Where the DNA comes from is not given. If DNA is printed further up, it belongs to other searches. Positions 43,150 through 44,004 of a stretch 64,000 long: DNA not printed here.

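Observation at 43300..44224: Bactofilin cytoskeletal domain fused to an excisionase-type HTH, followed by a membrane-anchored HTH protein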

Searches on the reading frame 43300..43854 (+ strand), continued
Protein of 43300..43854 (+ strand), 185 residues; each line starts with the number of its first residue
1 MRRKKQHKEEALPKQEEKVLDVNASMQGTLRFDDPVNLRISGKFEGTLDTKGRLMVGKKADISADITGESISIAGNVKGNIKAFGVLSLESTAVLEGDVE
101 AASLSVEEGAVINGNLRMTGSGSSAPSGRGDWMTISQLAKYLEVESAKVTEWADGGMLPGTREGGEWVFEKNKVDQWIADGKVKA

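Call 28: predict_structure(alignment_id=A1)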
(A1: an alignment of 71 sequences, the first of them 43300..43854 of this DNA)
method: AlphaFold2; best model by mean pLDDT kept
length: 185 residues; sequences in the alignment: 71
mean_pLDDT: 80.2   pTM: 0.53
mean pLDDT of the five models: 80.2, 79.6, 78.1, 76.6, 76.5
residues with pLDDT >= 90: 77; 70-90: 73; 50-70: 8; < 50: 27
segments of 3 or more residues with pLDDT < 50: 1-16, 121-129
pLDDT, mean of each block of 10 residues (from residue 1): 39 53 83 90 92 92 93 95 93 95 92 87 44 81 84 81 80 80 56
secondary structure, 60 per line:
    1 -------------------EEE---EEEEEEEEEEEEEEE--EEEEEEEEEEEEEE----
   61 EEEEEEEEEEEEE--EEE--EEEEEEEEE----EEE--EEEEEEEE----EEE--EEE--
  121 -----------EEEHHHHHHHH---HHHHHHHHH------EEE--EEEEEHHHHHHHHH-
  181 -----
elements in order: E20-22 E26-40 E43-56 E61-73 E76-78 E81-89 E94-96 E99-106 E111-113 E116-118 E132-134 H135-142 H146-154 E161-163 E166-170 H171-179
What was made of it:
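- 43354..43653 (+): Bactofilin beta-helix core of A (aa 19-118). AF2 pLDDT >90 (call 28).
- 43654..43692 (+): Flexible Gly/Ser-rich linker of A (aa 119-131). pLDDT <50 for aa 121-129 (call 28).
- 43693..43839 (+): MerR/Xis-type winged HTH of A (aa 132-180) with charge-reversed DNA-contact positions (E143, E151, E170; wing E166-W167-V168). AF2 topology beta-alpha-alpha-beta-beta-alpha (call 28).
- On Bactofilin (PF04519 / DUF583): AF2 model strands at 20-118 with pLDDT >90 (call 28).
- Checked: The AlphaFold2 model has a beta-helix at 20-118 (pLDDT >90), a disordered linker at 121-129, and a beta-alpha-alpha-beta-beta-alpha winged HTH at 132-179 (pLDDT about 80) (call 28).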

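Call 33: fold_search(model_id=the predicted structure, library=pdb)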
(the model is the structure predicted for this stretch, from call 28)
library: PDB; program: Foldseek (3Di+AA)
matches with E <= 10: 775; with E <= 0.001: 1
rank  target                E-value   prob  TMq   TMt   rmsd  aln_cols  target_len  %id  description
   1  6rib_A                6.4e-04  1.00  0.42  0.76   3.8        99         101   29  Cryo-EM reconstruction of Thermus thermophilus bactofilin double helical filaments (released 2019-07-17)
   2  6ria_1                2.2e-02  1.00  0.37  0.74   4.2        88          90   27  Bactofilin from Thermus thermophilus, F105R mutant crystal structure (released 2019-07-17)
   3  2n3d_MODEL_1_A        3.4e-02  1.00  0.49  0.84   1.7       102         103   24  Atomic structure of the cytoskeletal bactofilin BacA revealed by solid-state NMR (released 2015-12-16)
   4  6ama_B                4.2e-02  1.00  0.25  0.75   1.4        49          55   28  Structure of S. coelicolor/S. venezuelae BldC-smeA-ssfA complex to 3.09 Angstrom (released 2018-03-28)
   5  7lwr_A                4.4e-02  1.00  0.23  0.70   2.5        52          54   27  Structural and Biochemical Insight into Assembly of Molecular Motors Involved in Viral DNA Packaging (released 2022-03-09)
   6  6ama_H                6.1e-02  1.00  0.25  0.76   1.3        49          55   28  Structure of S. coelicolor/S. venezuelae BldC-smeA-ssfA complex to 3.09 Angstrom (released 2018-03-28)
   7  6ama_A                7.1e-02  1.00  0.25  0.78   1.4        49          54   28  Structure of S. coelicolor/S. venezuelae BldC-smeA-ssfA complex to 3.09 Angstrom (released 2018-03-28)
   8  6ama_Y                1.0e-01  1.00  0.25  0.73   1.4        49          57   28  Structure of S. coelicolor/S. venezuelae BldC-smeA-ssfA complex to 3.09 Angstrom (released 2018-03-28)
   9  5i44_A                1.0e-01  1.00  0.23  0.58   3.8        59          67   25  Structure of RacA-DNA complex; P21 form (released 2016-05-04)
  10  6amk_B                1.1e-01  1.00  0.25  0.81   1.4        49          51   28  Structure of Streptomyces venezuelae BldC-whiI opt complex (released 2018-03-28)
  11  6amk_A                1.3e-01  1.00  0.25  0.82   1.2        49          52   28  Structure of Streptomyces venezuelae BldC-whiI opt complex (released 2018-03-28)
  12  6ama_P                1.4e-01  1.00  0.25  0.75   1.4        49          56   28  Structure of S. coelicolor/S. venezuelae BldC-smeA-ssfA complex to 3.09 Angstrom (released 2018-03-28)
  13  4lhf                  1.5e-01  1.00  0.24  0.52   4.6        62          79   16  Crystal structure of a DNA binding protein from phage P2 (released 2014-03-05)
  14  5i44_B                1.7e-01  1.00  0.23  0.56   4.0        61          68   24  Structure of RacA-DNA complex; P21 form (released 2016-05-04)
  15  6hn7_B                2.4e-01  1.00  0.25  0.60   2.5        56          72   23  Hijacking the Hijackers: Escherichia coli Pathogenicity Islands Redirect Helper Phage Packaging for Their Own Benefit. (released 2019-07-31)
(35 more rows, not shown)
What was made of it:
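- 43354..43653 (+): Foldseek hits BacA 2N3D (TMt 0.84, rmsd 1.7 A) and TtBac 6RIB (call 33).
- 43693..43839 (+): Foldseek hits BldC 6AMK (rmsd 1.2-1.4 A), RacA and Pukovnik Xis (call 33).
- On Bactofilin (PF04519 / DUF583): Foldseek hits BacA 2N3D (TMt 0.84, rmsd 1.7 A) and TtBac 6RIB/6RIA (call 33).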

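Call 37: find_encoding_contigs(protein=P0401, flank=6000, max_places=3)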
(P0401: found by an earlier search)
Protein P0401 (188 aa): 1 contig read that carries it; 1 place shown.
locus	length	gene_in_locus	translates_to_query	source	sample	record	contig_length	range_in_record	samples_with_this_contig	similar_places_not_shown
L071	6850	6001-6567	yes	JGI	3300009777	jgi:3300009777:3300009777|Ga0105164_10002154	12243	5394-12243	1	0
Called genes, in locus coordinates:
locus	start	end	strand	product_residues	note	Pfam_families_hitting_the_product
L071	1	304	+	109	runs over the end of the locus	PF09685:MamF_MmsF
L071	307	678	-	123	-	PF13560:HTH_31, PF12844:HTH_19 (weak), PF01381:HTH_3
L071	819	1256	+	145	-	-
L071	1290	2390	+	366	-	PF25216:Volactin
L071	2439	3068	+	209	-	-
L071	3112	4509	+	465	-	PF00142:Fer4_NifH (weak), PF01656:CbiA, PF06564:CBP_BcsQ, PF09140:MipZ (faint), PF10609:ParA (faint), PF13614:AAA_31, PF16561:AMPK1_CBM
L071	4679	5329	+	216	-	-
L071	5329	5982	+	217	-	-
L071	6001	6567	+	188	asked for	PF04519:Bactofilin, PF12728:HTH_17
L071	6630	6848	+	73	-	?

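Call 51: search_solved_structures(query=window:43300-43854:+, max_evalue=1, show_alignments=4)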
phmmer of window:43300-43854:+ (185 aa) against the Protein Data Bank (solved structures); distinct sequences matched with E-value up to 1: 6.
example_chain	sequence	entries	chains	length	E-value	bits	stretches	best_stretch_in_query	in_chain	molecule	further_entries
2n3d_A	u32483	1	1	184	4.3e-05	26.7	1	18-127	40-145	Bactofilin A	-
6ria_A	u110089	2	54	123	0.00019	24.5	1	30-115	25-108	bactofilin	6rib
4xwp_A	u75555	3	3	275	0.23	14.5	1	72-156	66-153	ESX-1 secretion-associated protein EspB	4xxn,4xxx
7p13_A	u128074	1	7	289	0.25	14.4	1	72-156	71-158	ESX-1 secretion-associated protein EspB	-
8ako_A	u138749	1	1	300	0.27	14.2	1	72-156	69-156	ESX-1 secretion-associated protein EspB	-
3j83_A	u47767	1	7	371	0.39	13.8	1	72-156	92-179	ESX-1 secretion-associated protein EspB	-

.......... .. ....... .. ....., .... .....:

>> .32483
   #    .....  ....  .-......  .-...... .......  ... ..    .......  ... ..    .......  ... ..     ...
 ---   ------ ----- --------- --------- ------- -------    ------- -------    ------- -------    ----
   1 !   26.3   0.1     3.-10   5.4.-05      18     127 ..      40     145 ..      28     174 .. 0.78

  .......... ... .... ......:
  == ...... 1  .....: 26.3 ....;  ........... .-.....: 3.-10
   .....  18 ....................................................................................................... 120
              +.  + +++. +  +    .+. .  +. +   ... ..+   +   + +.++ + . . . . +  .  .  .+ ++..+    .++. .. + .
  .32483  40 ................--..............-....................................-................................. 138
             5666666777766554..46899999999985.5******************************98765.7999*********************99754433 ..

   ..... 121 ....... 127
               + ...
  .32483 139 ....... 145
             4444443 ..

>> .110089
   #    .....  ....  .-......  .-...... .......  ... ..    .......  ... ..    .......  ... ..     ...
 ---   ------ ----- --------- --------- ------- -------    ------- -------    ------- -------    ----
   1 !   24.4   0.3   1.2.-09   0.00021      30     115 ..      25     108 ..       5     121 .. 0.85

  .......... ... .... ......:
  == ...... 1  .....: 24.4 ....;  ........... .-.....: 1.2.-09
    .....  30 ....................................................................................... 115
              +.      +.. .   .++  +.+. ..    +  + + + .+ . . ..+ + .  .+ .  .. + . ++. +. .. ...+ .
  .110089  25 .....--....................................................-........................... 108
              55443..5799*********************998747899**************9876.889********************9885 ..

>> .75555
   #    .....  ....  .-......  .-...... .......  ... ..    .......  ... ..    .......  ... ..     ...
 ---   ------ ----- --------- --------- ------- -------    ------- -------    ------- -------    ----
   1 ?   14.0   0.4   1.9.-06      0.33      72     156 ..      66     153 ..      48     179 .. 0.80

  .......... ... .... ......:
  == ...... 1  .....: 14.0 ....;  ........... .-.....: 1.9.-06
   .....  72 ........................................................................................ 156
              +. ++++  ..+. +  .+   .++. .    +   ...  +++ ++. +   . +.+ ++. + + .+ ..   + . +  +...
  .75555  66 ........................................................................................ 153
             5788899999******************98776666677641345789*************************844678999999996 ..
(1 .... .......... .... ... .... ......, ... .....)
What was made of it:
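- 43354..43653 (+): I112 aligns with the polymerisation-critical TtBac F105 (call 51).
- On Bactofilin (PF04519 / DUF583): I112 aligns with TtBac F105 (call 51).
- Polymerisation interface: the hydrophobic residue is kept; I112 aligns with TtBac F105 (call 51).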

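Call 58: find_encoding_contigs(protein=P0405, flank=5000, max_places=2)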
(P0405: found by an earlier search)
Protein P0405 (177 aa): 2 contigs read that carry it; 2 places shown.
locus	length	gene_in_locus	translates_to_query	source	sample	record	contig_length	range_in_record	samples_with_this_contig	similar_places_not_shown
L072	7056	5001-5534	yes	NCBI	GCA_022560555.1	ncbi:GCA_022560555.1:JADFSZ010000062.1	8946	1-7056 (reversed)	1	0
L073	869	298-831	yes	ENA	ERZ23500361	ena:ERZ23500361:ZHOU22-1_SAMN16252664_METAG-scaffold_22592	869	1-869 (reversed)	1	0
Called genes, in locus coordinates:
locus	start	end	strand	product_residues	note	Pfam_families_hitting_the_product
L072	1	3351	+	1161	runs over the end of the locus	PF02811:PHP, PF07733:DNA_pol3_alpha, PF17657:DNA_pol3_finger, PF14579:HHH_6, PF01336:tRNA_anti-codon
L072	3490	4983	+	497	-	PF00072:Response_reg, PF02518:HATPase_c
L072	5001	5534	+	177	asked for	PF04519:Bactofilin, PF12728:HTH_17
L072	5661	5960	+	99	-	PF12728:HTH_17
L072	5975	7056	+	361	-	PF04715:, PF00425:Chorismate_bind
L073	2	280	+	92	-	?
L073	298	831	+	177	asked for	PF04519:Bactofilin, PF12728:HTH_17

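Call 59: find_encoding_contigs(protein=P0402, flank=5000, max_places=2)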
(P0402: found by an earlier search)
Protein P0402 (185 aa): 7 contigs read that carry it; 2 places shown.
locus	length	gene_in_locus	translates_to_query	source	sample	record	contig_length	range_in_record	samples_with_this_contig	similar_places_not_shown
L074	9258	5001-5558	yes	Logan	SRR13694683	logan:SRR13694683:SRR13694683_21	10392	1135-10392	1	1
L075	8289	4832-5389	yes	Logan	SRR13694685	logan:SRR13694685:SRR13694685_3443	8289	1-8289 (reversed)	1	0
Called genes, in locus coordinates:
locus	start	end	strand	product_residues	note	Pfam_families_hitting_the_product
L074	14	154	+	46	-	PF01381:HTH_3, PF04218:CENP-B_N (weak), PF13443:HTH_26 (weak)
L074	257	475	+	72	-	-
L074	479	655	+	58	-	-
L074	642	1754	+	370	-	PF13102:Phage_int_SAM_5 (weak), PF00589:Phage_integrase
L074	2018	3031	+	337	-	PF17761:DUF1016_N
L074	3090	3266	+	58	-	-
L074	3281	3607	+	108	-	-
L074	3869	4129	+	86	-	-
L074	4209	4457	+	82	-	-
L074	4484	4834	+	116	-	PF01740:STAS, PF13466:STAS_2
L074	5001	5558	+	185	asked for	PF04519:Bactofilin, PF12728:HTH_17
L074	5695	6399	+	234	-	PF24922:ACBP4_C (weak)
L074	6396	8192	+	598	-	-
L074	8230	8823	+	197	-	-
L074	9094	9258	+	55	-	?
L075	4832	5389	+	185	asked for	PF04519:Bactofilin, PF12728:HTH_17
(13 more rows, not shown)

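Call 60: find_encoding_contigs(protein=P0273, flank=5000, max_places=2)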
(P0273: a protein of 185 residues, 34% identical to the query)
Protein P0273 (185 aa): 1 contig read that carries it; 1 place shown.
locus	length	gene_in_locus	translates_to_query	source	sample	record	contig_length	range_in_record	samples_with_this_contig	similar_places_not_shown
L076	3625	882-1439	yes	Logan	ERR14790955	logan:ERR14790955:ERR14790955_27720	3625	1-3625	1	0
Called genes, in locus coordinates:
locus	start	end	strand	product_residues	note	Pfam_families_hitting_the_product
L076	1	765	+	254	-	?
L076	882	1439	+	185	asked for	PF04519:Bactofilin, PF12728:HTH_17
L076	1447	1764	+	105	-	PF12728:HTH_17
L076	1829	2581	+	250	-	PF00731:AIRC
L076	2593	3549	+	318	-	PF13472:Lipase_GDSL_2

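Call 67: find_homologous_proteins(query=P0401, max_evalue=0.001)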
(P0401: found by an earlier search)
Query P0401 (188 aa): 11 proteins with E <= 0.001 among 144 candidates.
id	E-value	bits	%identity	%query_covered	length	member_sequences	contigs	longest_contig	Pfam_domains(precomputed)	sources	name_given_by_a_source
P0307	1.2e-106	372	94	98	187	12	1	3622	PF12728.14,PF04519.20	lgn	-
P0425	4.0e-87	309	79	98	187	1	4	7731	PF12728.14,PF04519.20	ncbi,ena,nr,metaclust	ncbi:MAG: hypothetical protein A3G38_03000 [Omnitrophica WOR_2 bacterium RIFCSPLOWO2_12_FULL_51_8]|n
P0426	2.9e-82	293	72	100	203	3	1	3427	PF12728.14,PF04519.20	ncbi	-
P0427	1.3e-70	255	63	95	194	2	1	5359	PF12728.14,PF04519.20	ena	-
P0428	5.9e-69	249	67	94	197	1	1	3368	PF12728.14,PF04519.20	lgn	-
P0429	2.6e-66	241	62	96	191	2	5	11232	PF12728.14,PF04519.20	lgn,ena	-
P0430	7.1e-66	239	62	98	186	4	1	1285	PF12728.14,PF04519.20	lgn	-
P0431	1.5e-64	235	62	94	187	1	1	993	PF12728.14,PF04519.20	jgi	jgi:excisionase family DNA binding protein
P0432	3.0e-63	231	62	93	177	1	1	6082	PF12728.14,PF04519.20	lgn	-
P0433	4.2e-52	195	85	57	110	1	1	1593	PF12728.14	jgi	-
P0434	4.1e-37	146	70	53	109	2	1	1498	PF12728.14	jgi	-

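Call 68: find_encoding_contigs(protein=P0429, flank=7000, max_places=2)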
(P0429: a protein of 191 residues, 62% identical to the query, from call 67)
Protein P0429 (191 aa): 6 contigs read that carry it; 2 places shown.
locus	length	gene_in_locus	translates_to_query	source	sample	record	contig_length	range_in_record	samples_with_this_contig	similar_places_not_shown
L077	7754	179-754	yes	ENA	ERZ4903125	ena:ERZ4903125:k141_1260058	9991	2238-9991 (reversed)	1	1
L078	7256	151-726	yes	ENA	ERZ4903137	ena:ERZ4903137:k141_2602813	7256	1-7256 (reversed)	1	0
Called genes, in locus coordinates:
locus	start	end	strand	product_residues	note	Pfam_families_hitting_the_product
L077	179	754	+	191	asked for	PF04519:Bactofilin, PF12728:HTH_17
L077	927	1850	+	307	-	PF00512:HisKA, PF02518:HATPase_c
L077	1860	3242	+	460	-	PF00072:Response_reg, PF00158:Sigma54_activat, PF14532:Sigma54_activ_2, PF00004:AAA (weak), PF07724:AAA_2, PF07728:AAA_5, PF25601:AAA_lid_14, PF02954:HTH_8, +1 more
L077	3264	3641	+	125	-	PF00072:Response_reg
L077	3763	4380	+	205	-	-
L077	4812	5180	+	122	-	PF13650:Asp_protease_2 (weak), PF13975:gag-asp_proteas (weak)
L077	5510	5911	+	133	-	PF00072:Response_reg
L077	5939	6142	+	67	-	PF00741:Gas_vesicle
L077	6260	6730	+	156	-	-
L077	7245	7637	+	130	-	-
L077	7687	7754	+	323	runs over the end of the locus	PF00004:AAA (faint), PF00910:RNA_helicase (faint), PF07728:AAA_5, PF07726:AAA_3 (weak)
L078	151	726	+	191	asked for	PF04519:Bactofilin, PF12728:HTH_17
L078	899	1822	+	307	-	PF00512:HisKA, PF02518:HATPase_c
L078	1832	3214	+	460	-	PF00072:Response_reg, PF00158:Sigma54_activat, PF14532:Sigma54_activ_2, PF00004:AAA (weak), PF07724:AAA_2, PF07728:AAA_5, PF25601:AAA_lid_14, PF02954:HTH_8, +1 more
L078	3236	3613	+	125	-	PF00072:Response_reg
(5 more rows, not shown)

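Call 69: find_encoding_contigs(protein=P0425, flank=7000, max_places=2)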
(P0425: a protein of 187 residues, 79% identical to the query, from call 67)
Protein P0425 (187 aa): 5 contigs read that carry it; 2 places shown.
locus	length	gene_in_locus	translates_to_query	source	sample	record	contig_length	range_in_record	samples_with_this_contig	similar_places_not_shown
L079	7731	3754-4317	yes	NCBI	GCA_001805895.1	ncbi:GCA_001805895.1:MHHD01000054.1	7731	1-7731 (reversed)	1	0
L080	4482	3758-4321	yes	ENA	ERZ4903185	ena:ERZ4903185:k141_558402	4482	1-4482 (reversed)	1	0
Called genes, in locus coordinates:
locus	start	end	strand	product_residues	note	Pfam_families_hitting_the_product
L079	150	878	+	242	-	-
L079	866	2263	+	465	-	PF00142:Fer4_NifH (weak), PF01656:CbiA, PF02374:ArsA_ATPase (faint), PF06564:CBP_BcsQ, PF09140:MipZ, PF10609:ParA (weak), PF13614:AAA_31, PF16561:AMPK1_CBM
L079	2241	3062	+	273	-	-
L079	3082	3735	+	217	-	-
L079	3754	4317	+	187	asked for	PF04519:Bactofilin, PF12728:HTH_17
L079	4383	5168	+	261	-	PF05552:MS_channel_1st_1 (weak)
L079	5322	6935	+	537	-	PF00989:PAS (weak), PF13188:PAS_8 (faint), PF08447:PAS_3 (faint), PF00989:PAS, PF08448:PAS_4, PF13426:PAS_9, PF00512:HisKA, PF02518:HATPase_c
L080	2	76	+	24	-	?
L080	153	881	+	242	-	-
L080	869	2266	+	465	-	PF00142:Fer4_NifH (weak), PF01656:CbiA, PF02374:ArsA_ATPase (faint), PF06564:CBP_BcsQ, PF09140:MipZ, PF10609:ParA (weak), PF13614:AAA_31, PF16561:AMPK1_CBM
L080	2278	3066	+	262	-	-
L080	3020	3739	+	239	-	-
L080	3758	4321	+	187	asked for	PF04519:Bactofilin, PF12728:HTH_17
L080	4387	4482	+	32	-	?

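Call 70: search_protein_families(library=padloc, proteins=[window:43300-43854:+], max_evalue=0.01)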
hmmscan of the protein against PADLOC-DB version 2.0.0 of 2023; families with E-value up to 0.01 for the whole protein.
window:43300-43854:+ (185 aa): 1 family
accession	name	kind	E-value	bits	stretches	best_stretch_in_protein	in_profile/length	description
PDLC04133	mad1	-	3.1e-07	28.6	1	131-180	4-53/60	mads_1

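Call 71: search_protein_families(library=pfam, proteins=[L071:1290-2387:+, L071:3112-4506:+, L071:4679-5326:+, L071:5329-5979:+, L071:2439-3065:+, L074:5695-6396:+, L074:6396-8189:+], max_evalue=0.01)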
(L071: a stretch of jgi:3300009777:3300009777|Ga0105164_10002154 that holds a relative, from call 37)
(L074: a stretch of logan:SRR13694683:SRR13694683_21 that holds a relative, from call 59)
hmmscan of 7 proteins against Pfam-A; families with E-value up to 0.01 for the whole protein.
L071:1290-2387:+ (366 aa): 1 family
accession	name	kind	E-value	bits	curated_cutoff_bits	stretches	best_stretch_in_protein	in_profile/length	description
PF25216.1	Volactin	-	2e-91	307.2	35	1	15-335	3-321/321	Volactin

L071:3112-4506:+ (465 aa): 9 families
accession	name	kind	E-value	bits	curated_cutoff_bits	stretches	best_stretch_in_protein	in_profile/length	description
PF13614.12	AAA_31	-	2.1e-50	171.6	27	1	3-179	3-176/177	AAA domain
PF01656.29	CbiA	-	1.9e-19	70.3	25.4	1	4-230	1-125/125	CobQ/CobB/MinD/ParA nucleotide binding domain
PF06564.18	CBP_BcsQ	-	1.2e-11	45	21.3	1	1-248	1-231/234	Cellulose biosynthesis protein BcsQ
PF09140.17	MipZ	-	3.1e-09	37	20.7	1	4-44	3-43/262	ATPase MipZ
PF16561.11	AMPK1_CBM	-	5.4e-08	33.4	26.8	1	385-449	3-64/85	Glycogen recognition site of AMP-activated protein kinase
PF10609.15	ParA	-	4.1e-07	30.1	27.1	1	3-40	5-42/246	NUBPL iron-transfer P-loop NTPase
PF00142.24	Fer4_NifH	-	1.4e-06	28.4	25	1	9-77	7-74/271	4Fe-4S iron sulfur cluster binding proteins, NifH/frxC family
PF02374.21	ArsA_ATPase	-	6.7e-05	22.7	24.3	1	10-44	9-42/305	Anion-transporting ATPase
PF02922.24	CBM_48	-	0.00025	21.8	22.4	1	383-442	11-72/83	Carbohydrate-binding module 48 (Isoamylase N-terminal domain)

L071:4679-5326:+ (216 aa): 0 families

L071:5329-5979:+ (217 aa): 0 families

L071:2439-3065:+ (209 aa): 0 families

L074:5695-6396:+ (234 aa): 1 family
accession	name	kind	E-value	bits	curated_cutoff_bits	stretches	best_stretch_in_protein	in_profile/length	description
PF24922.1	ACBP4_C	-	9.6e-07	29.5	31.2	1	63-140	2-79/105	Acyl-CoA-binding domain-containing protein 4-6, C-terminal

L074:6396-8189:+ (598 aa): 2 families
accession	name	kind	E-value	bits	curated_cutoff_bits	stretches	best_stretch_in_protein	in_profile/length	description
PF11741.13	AMIN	-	0.0037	17.8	20.5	0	48-110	5-69/101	AMIN domain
PF07238.19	PilZ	-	0.0042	17.8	22.5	0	512-587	27-101/102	PilZ domain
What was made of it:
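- This again ties the architecture to positioning systems (calls 37, 67, 69, 71).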
